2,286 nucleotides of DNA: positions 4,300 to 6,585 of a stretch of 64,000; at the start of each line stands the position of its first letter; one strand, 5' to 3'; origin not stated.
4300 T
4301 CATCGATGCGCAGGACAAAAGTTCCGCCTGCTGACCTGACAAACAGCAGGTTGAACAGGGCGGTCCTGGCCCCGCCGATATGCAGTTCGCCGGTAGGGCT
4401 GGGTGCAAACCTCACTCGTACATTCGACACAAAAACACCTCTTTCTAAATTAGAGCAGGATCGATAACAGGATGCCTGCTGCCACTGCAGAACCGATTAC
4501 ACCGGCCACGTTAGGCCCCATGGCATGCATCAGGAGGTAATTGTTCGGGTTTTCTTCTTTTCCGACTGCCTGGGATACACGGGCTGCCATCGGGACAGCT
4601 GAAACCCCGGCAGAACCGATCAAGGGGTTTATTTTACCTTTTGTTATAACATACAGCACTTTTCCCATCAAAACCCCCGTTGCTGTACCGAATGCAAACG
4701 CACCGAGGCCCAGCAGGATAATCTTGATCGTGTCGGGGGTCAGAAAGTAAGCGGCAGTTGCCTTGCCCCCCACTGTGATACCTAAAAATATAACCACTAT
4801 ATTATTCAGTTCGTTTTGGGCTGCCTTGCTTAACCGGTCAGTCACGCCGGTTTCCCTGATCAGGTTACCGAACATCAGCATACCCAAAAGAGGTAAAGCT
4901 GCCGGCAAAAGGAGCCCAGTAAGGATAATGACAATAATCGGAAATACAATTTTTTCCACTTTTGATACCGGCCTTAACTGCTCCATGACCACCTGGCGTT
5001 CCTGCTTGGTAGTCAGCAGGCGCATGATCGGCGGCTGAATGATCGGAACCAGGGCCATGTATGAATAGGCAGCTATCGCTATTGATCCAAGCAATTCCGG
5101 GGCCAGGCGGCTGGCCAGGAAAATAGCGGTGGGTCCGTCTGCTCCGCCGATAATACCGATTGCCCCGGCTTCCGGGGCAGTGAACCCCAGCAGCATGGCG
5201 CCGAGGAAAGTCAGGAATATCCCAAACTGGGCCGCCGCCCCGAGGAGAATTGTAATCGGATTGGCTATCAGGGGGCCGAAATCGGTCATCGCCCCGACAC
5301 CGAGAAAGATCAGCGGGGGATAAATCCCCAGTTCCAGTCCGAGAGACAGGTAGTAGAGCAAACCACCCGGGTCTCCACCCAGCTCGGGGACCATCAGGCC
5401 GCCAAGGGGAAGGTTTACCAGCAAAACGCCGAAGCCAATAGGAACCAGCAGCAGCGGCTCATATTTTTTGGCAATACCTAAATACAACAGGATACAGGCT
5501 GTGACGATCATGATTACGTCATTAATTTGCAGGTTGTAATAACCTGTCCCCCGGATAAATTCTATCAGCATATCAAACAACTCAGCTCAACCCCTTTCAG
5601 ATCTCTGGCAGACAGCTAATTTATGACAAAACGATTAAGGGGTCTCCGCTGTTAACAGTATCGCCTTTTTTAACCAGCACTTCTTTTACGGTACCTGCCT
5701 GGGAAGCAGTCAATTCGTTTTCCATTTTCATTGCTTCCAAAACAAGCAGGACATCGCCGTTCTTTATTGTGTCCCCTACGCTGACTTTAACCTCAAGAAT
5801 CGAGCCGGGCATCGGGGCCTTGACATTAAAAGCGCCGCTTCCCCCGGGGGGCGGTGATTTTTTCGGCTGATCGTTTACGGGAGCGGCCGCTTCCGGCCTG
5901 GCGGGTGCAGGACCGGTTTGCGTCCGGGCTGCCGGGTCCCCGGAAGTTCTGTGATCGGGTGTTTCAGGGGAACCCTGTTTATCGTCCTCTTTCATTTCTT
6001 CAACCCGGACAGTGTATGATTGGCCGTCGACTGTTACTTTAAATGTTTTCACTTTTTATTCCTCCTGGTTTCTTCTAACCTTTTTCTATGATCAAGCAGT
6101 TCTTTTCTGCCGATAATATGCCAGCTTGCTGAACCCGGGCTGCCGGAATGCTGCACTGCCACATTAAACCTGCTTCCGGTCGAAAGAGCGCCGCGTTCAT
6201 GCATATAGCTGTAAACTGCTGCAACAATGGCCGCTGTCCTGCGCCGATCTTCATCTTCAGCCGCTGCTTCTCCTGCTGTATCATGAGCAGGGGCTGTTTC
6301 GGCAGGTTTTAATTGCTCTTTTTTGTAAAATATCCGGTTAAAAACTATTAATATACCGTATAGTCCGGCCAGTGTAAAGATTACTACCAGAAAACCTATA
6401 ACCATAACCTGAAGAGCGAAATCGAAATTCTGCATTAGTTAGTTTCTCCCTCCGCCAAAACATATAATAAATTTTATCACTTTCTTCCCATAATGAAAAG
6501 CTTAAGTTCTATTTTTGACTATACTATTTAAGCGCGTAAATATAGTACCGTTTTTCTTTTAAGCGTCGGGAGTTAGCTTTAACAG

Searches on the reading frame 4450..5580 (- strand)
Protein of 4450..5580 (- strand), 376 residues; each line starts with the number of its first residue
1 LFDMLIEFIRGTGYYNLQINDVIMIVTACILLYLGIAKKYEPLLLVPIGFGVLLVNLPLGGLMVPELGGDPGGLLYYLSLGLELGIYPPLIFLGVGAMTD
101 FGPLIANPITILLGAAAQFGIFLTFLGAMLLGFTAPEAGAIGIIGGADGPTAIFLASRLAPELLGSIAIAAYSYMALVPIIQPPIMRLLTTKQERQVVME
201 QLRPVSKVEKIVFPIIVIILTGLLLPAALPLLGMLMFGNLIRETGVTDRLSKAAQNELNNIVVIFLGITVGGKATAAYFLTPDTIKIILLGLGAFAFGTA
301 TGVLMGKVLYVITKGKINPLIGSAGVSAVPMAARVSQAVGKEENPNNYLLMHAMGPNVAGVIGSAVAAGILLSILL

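Call 42: search_protein_families(library=ncbifam, proteins=[window:4450-5580:-])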
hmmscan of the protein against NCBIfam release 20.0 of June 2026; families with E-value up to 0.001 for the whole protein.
window:4450-5580:- (376 aa): 5 families
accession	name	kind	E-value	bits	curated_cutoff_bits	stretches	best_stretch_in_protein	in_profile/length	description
TIGR01109.1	Na_pump_decarbB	subfamily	8.8e-155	515.1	190.6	1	21-370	2-354/354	sodium ion-translocating decarboxylase subunit beta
NF012020.0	PRK15476.1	subfamily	3.4e-139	464.6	820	2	67-374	116-429/433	oxaloacetate decarboxylase subunit beta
NF012019.0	PRK15475.1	subfamily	7e-139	463.6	822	2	67-374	116-429/433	oxaloacetate decarboxylase subunit beta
NF012021.0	PRK15477.1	subfamily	1.9e-138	462.2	824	2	67-374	116-429/433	oxaloacetate decarboxylase subunit beta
TIGR03136.1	malonate_biotin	equivalog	9e-51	173.4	596.9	1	18-375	21-396/399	Na+-transporting malonate decarboxylase, carboxybiotin decarboxylase subunit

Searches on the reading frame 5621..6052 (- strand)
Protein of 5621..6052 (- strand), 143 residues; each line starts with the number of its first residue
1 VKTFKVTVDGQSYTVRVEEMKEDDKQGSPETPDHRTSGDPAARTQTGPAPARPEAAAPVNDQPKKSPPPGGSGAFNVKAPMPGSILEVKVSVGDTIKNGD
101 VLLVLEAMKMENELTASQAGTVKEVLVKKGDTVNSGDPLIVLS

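Call 42: search_protein_families(library=ncbifam, proteins=[window:5621-6052:-])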
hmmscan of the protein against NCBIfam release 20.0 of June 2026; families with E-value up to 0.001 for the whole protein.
window:5621-6052:- (143 aa): 26 families (the best 25 are shown)
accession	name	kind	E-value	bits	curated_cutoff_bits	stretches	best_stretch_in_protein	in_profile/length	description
NF005117.0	PRK06549.1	equivalog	3.3e-31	108.6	159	1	2-142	3-129/130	acetyl-CoA carboxylase biotin carboxyl carrier protein subunit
NF047903.1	MmDecMmdC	equivalog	1.9e-30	106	200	1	1-142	1-131/132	methylmalonyl-CoA decarboxylase subunit gamma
NF004173.0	PRK05641.1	equivalog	6e-30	104.8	199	1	4-142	25-152/153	putative acetyl-CoA carboxylase biotin carboxyl carrier protein subunit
NF010643.0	PRK14040.1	subfamily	3.3e-25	88.6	892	1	2-142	480-594/595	oxaloacetate decarboxylase subunit alpha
NF006761.0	PRK09282.1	domain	1.1e-24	86.9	402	1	2-142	465-589/591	pyruvate carboxylase subunit B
TIGR01108.1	oadA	equivalog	2.4e-22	79.1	756.5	1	57-138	511-581/582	sodium-extruding oxaloacetate decarboxylase subunit alpha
TIGR01235.1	pyruv_carbox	equivalog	1.1e-18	66.2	1114.45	1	75-142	1075-1142/1143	pyruvate carboxylase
NF009554.0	PRK12999.1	equivalog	1.7e-18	65.9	965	1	75-142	1078-1145/1147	pyruvate carboxylase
NF004547.1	PRK05889.1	equivalog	3.4e-17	62.4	75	1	76-142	4-70/71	biotin/lipoyl-binding carrier protein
NF006079.0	PRK08225.1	equivalog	4.2e-17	62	95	1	76-142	3-69/70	acetyl-CoA carboxylase biotin carboxyl carrier protein subunit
TIGR02712.1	urea_carbox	equivalog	9.8e-17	60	1303.85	1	68-142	1126-1200/1201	urea carboxylase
NF010645.0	PRK14042.1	equivalog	3.1e-15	56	1182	1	74-140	525-591/596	pyruvate carboxylase subunit B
TIGR00531.1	BCCP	equivalog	1.8e-14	54.5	115.2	1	41-142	57-154/156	acetyl-CoA carboxylase biotin carboxyl carrier protein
TIGR01348.1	PDHac_trf_long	equivalog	5.1e-12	45.1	552.1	1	41-142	130-228/587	dihydrolipoyllysine-residue acetyltransferase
NF008814.0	PRK11854.1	equivalog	6.1e-12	44.7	722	1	55-140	190-278/637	pyruvate dehydrogenase complex dihydrolipoyllysine-residue acetyltransferase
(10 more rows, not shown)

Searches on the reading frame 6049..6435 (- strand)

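Call 42: search_protein_families(library=ncbifam, proteins=[window:6049-6435:-])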
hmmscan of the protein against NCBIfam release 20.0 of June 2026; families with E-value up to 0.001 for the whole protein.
window:6049-6435:- (128 aa): 1 family
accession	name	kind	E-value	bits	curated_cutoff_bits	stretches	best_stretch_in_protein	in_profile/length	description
TIGR01195.1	oadG_fam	subfamily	2.8e-06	27.8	36.05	1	8-78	8-80/84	sodium pump decarboxylases, gamma subunit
